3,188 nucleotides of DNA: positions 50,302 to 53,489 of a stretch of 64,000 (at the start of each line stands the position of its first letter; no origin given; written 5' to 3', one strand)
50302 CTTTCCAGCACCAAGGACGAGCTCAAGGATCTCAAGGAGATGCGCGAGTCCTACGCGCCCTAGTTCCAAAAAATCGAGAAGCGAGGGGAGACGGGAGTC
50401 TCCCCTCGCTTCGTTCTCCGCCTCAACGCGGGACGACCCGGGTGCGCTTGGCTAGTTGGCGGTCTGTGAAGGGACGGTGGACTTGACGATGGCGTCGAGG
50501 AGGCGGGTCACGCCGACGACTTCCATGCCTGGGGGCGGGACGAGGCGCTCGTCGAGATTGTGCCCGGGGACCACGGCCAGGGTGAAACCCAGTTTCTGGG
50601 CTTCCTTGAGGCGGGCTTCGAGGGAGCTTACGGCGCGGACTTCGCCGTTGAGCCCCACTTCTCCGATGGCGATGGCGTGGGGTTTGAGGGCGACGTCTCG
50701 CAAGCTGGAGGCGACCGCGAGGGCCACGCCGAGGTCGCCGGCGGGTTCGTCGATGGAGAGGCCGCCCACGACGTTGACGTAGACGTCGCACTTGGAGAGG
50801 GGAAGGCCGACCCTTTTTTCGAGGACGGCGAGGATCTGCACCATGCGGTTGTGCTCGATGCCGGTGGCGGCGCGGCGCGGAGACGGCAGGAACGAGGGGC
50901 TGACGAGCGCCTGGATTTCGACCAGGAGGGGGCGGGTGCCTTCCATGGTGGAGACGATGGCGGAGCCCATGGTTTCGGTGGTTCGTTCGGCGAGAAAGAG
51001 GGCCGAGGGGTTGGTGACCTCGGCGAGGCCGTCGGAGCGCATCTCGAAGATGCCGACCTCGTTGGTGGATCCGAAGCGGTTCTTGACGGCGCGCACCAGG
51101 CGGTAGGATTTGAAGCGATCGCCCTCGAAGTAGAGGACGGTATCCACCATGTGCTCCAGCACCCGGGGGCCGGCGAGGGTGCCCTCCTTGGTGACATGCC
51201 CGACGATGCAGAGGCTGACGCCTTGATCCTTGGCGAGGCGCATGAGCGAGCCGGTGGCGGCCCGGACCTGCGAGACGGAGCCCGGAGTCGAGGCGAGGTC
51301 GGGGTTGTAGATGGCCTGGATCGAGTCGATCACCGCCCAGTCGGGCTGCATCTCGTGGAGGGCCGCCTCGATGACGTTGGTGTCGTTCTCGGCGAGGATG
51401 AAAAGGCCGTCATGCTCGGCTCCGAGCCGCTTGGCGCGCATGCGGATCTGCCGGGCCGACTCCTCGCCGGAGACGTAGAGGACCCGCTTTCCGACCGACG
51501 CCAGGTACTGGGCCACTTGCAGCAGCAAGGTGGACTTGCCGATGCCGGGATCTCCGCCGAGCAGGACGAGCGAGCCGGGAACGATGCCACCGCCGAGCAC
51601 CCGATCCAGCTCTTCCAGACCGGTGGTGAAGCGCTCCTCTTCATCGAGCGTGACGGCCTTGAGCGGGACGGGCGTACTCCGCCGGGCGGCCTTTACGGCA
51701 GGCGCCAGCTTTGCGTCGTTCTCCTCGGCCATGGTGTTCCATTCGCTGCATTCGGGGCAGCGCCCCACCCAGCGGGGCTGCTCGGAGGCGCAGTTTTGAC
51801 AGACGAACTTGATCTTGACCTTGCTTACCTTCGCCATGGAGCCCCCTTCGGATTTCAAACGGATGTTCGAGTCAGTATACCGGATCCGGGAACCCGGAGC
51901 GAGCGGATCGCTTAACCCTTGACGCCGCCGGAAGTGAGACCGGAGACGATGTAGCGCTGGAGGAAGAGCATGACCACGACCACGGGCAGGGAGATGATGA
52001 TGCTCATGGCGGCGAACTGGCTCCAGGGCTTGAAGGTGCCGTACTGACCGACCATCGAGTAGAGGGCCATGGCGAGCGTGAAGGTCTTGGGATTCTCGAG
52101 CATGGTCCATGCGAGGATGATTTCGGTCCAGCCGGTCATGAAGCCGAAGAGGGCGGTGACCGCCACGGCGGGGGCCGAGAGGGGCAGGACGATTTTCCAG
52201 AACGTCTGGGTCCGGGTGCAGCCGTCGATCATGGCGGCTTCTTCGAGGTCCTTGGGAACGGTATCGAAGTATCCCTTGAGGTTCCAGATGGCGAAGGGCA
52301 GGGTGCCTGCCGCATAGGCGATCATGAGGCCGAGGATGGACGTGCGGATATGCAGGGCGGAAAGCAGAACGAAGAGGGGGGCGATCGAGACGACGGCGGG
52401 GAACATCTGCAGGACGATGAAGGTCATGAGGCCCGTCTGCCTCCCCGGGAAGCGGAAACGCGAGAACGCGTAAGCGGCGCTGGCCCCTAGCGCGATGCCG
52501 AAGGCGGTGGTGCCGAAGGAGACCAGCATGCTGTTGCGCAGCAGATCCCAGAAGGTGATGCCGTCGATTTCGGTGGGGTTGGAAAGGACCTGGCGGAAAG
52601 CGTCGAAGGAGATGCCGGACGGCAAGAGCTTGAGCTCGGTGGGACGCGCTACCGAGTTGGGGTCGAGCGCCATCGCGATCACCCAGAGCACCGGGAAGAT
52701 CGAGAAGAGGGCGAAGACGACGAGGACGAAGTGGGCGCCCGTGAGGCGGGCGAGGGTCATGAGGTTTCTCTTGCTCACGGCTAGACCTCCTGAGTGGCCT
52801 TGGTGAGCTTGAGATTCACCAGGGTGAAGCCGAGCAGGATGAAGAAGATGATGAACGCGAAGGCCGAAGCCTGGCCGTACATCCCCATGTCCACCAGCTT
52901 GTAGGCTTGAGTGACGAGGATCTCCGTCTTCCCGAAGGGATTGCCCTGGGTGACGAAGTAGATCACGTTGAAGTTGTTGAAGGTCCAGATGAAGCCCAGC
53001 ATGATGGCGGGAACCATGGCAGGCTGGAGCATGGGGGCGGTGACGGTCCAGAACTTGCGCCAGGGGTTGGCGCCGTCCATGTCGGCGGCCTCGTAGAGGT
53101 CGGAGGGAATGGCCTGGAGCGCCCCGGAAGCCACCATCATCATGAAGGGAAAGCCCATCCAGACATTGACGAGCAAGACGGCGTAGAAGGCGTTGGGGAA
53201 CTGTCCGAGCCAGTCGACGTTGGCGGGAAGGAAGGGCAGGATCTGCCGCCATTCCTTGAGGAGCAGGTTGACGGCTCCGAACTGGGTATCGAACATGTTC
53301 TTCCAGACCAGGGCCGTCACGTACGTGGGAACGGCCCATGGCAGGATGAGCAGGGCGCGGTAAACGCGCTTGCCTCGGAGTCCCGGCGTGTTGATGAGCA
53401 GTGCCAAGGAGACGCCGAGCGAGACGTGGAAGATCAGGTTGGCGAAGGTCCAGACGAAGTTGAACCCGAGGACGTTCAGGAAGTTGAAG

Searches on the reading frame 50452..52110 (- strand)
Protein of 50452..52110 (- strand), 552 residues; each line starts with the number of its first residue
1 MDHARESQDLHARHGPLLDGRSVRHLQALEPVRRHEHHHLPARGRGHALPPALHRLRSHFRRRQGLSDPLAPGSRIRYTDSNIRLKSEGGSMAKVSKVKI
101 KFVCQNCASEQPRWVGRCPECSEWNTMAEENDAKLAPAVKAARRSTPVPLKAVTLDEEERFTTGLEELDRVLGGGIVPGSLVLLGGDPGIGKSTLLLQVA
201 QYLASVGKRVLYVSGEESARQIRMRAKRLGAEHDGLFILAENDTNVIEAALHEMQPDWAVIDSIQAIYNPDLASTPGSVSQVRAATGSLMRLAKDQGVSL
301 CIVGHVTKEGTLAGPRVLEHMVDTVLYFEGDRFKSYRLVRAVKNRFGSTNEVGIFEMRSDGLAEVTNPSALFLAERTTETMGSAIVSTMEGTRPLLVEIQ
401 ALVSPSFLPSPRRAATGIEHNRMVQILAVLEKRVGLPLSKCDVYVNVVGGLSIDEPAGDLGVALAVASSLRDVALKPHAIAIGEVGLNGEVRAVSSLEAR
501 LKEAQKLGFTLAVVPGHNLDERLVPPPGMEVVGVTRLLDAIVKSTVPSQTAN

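Call 33: search_protein_families(library=ncbifam, proteins=[window:50452-52110:-])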
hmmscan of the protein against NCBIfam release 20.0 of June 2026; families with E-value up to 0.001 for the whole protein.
window:50452-52110:- (552 aa): 23 families
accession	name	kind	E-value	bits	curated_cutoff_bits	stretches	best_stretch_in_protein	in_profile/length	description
TIGR00416.1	sms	equivalog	1.2e-186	620.9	403.05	1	96-541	2-454/454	DNA repair protein RadA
NF006799.0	PRK09302.1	equivalog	1.1e-15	57.2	408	1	149-231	240-325/515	circadian clock protein KaiC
TIGR02902.1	spore_lonB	equivalog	7.1e-15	54.6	723.3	1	425-541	411-527/531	ATP-dependent protease LonB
TIGR03881.1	KaiC_arch_4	hypoth_equivalog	1.1e-12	48.2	247.8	1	159-259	1-99/231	KaiC domain-containing protein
TIGR03600.1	phage_DnaB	exception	3.9e-12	45.9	498.65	1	162-255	178-268/421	phage replicative helicase, DnaB family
TIGR02903.1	spore_lon_C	equivalog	2.5e-11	42.8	678.8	1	421-537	491-607/615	Lon family ATP-dependent protease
TIGR00764.1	lon_rel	equivalog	1.6e-09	36.9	516.6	1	418-537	462-585/608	ATP-dependent protease LonB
TIGR03877.1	thermo_KaiC_1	hypoth_equivalog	9.9e-09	35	307.25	1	159-231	2-74/238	KaiC domain-containing protein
NF004723.0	PRK06067.1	subfamily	1.7e-08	34.3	194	1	159-234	14-89/243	flagellar accessory protein FlaH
TIGR02237.1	recomb_radB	equivalog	5.8e-07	29.6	172.4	1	168-361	1-208/210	DNA repair and recombination protein RadB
NF006861.0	PRK09361.1-1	equivalog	1.7e-06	27.7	278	1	159-218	3-62/235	DNA repair and recombination protein RadB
NF052589.1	ArlH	equivalog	1.9e-06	27.8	215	1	166-220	7-61/229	archaellum protein ArlH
TIGR00665.1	DnaB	equivalog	3e-06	26.3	385.25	1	161-226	178-243/435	replicative DNA helicase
TIGR03880.1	KaiC_arch_3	hypoth_equivalog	3.4e-06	26.7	249.45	1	164-232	1-69/224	KaiC domain-containing protein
NF004629.0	PRK05973.1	equivalog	4.7e-06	25.8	156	1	175-267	60-159/237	DNA helicase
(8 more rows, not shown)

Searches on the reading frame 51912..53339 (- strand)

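Call 33: search_protein_families(library=ncbifam, proteins=[window:51912-53339:-])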
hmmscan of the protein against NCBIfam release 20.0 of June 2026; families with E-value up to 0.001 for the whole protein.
window:51912-53339:- (475 aa): 19 families
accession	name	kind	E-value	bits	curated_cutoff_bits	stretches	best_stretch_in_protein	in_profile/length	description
NF008231.0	PRK10998.1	equivalog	4.8e-52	177.4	261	1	197-475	11-296/296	maltose ABC transporter permease MalG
NF008210.0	PRK10973.1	equivalog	1.3e-30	107.1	297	1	202-469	12-277/281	sn-glycerol-3-phosphate ABC transporter permease UgpE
NF040932.1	ABC_arch_GlcU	equivalog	3.5e-29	102.3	340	1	203-472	6-268/272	glucose ABC transporter permease GlcU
NF007047.0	PRK09500.1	equivalog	1.9e-17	63.7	326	1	198-461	4-252/257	spermidine/putrescine ABC transporter permease PotC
TIGR02139.1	permease_CysT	equivalog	4.1e-11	43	246.1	1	241-462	32-260/265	sulfate ABC transporter permease subunit CysT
NF006939.0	PRK09421.1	equivalog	4.1e-11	42.7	262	1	264-463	9-223/230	molybdate ABC transporter permease subunit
TIGR01581.1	Mo_ABC_porter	hypoth_equivalog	5.6e-11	42.4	210.3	1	267-450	23-219/225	ABC transporter permease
TIGR02141.1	modB_ABC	equivalog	1.2e-10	41.3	182.6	1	270-460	3-205/208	molybdate ABC transporter permease subunit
TIGR00969.1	3a0106s02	subfamily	1.6e-09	37.6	240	1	267-455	63-262/272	sulfate ABC transporter permease subunit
NF040839.1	tungstate_WtpB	equivalog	1.1e-08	35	340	1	263-461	42-248/251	tungstate ABC transporter permease WtpB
TIGR00974.1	3a0107s02c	equivalog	9.9e-08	31.4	193.45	1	260-464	49-266/272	phosphate ABC transporter permease PstA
NF008208.0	PRK10971.1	equivalog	1.5e-07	31.2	415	1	241-406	40-211/277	sulfate/thiosulfate ABC transporter permease CysT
TIGR02140.1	permease_CysW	equivalog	9.1e-07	28.6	329.1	1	266-391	48-185/261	sulfate ABC transporter permease subunit CysW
TIGR03255.1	PhnV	equivalog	4.1e-06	26.7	358.7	1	198-459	9-260/270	2-aminoethylphosphonate ABC transport system, membrane component PhnV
NF043074.1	MMSYN1_0196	equivalog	5.8e-06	25.8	350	1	242-461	48-260/277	spermidine/putrescine ABC transporter permease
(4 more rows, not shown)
